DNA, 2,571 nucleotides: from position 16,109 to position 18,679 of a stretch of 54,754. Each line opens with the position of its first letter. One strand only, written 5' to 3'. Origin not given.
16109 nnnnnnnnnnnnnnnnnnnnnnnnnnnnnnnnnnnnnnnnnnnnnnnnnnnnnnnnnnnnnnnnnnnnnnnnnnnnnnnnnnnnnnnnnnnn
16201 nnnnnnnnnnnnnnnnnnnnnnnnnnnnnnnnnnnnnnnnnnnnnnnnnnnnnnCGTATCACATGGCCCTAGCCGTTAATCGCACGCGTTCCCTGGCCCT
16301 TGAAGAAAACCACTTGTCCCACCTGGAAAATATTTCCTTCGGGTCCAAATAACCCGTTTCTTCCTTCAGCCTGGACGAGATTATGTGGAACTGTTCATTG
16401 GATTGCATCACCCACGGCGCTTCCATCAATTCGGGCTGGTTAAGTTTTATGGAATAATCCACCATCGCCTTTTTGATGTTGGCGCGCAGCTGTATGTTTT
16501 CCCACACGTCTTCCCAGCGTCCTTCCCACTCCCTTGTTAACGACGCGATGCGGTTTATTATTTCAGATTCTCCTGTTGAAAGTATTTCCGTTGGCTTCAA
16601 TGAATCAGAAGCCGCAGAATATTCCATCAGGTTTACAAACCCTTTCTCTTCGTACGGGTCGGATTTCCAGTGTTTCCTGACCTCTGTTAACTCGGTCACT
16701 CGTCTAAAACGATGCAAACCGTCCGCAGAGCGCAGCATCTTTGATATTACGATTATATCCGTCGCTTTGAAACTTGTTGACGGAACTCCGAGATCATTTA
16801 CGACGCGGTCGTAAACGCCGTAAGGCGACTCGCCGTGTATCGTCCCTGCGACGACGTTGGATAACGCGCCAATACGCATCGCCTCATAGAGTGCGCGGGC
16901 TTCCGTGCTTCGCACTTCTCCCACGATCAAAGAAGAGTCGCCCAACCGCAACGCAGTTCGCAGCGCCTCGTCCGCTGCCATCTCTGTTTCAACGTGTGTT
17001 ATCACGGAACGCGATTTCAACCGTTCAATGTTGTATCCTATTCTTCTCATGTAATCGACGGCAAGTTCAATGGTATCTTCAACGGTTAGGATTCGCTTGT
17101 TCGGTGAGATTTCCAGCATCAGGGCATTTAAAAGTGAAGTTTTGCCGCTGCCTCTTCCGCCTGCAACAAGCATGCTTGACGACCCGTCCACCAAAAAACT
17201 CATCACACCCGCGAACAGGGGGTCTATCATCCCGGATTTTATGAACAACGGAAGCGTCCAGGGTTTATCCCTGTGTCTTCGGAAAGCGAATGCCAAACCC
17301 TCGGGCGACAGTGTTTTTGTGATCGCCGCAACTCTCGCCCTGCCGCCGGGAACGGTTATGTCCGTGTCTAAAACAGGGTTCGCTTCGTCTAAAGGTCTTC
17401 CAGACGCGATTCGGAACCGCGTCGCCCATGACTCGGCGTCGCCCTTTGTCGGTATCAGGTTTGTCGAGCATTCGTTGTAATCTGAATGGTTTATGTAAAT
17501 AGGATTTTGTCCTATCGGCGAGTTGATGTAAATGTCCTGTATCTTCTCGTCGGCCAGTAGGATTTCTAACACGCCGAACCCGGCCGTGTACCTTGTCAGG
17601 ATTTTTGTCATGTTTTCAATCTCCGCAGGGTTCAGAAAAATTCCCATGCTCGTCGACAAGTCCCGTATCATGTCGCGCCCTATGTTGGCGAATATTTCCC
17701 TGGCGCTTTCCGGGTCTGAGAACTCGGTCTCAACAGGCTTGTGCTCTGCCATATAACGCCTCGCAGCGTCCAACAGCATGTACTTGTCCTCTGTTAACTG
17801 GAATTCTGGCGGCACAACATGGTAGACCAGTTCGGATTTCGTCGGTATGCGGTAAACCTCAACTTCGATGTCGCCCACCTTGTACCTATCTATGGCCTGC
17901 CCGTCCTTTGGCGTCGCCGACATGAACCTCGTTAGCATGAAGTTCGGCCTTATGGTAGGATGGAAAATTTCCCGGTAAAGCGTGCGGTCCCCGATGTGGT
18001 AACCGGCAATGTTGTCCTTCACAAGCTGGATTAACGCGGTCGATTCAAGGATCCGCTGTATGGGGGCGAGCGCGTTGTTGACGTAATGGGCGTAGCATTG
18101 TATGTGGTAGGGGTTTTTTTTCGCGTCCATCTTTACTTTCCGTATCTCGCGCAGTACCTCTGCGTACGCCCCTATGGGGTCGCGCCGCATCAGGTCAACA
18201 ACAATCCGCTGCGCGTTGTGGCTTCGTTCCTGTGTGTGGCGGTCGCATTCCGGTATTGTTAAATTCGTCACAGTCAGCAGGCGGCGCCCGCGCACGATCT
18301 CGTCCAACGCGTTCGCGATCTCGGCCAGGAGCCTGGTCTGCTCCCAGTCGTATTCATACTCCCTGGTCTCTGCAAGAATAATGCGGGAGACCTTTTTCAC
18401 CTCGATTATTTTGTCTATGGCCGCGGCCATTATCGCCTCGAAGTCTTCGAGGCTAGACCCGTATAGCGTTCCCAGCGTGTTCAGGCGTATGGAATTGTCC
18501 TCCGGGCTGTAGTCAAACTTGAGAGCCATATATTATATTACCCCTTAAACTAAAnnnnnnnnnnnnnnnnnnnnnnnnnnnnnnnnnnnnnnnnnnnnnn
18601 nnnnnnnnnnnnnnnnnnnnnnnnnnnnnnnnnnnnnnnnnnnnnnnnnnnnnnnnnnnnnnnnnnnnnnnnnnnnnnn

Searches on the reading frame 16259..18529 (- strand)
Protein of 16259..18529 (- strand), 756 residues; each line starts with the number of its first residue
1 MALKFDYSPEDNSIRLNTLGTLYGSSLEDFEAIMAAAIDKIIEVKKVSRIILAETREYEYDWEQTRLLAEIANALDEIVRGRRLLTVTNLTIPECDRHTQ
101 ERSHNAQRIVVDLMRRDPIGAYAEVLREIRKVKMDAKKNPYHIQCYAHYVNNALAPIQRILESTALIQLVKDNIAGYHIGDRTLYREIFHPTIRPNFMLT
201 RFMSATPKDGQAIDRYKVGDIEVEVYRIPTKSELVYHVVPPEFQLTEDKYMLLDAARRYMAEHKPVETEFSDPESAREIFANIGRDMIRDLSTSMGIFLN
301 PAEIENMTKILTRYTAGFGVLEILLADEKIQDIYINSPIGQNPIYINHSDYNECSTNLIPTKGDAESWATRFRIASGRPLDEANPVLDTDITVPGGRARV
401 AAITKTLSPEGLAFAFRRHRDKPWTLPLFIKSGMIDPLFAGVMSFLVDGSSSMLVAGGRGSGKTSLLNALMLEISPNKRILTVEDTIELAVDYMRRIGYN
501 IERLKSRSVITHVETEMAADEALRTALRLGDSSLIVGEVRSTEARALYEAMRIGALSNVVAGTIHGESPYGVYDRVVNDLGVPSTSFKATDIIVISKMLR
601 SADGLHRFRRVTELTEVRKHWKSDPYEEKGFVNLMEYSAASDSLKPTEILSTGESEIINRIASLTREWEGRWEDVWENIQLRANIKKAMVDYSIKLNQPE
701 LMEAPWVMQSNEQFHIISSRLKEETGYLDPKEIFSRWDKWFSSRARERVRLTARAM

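Call 59: search_protein_families(library=pfam, proteins=[window:16259-18529:-], max_evalue=0.01)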
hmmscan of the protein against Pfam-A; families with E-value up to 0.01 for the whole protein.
window:16259-18529:- (756 aa): 4 families
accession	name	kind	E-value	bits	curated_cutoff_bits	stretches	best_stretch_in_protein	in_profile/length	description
PF00437.27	T2SSE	-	7.8e-20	71.3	24.9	1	415-602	108-281/370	Type II/IV secretion system protein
PF13191.12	AAA_16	-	2.2e-05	25.5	32.6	1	449-552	22-121/167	AAA ATPase domain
PF13555.12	AAA_29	-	0.0033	17.6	27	1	446-479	18-51/61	P-loop containing region of AAA domain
PF01580.24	FtsK_SpoIIIE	-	0.0085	16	24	0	447-474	36-63/221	FtsK/SpoIIIE family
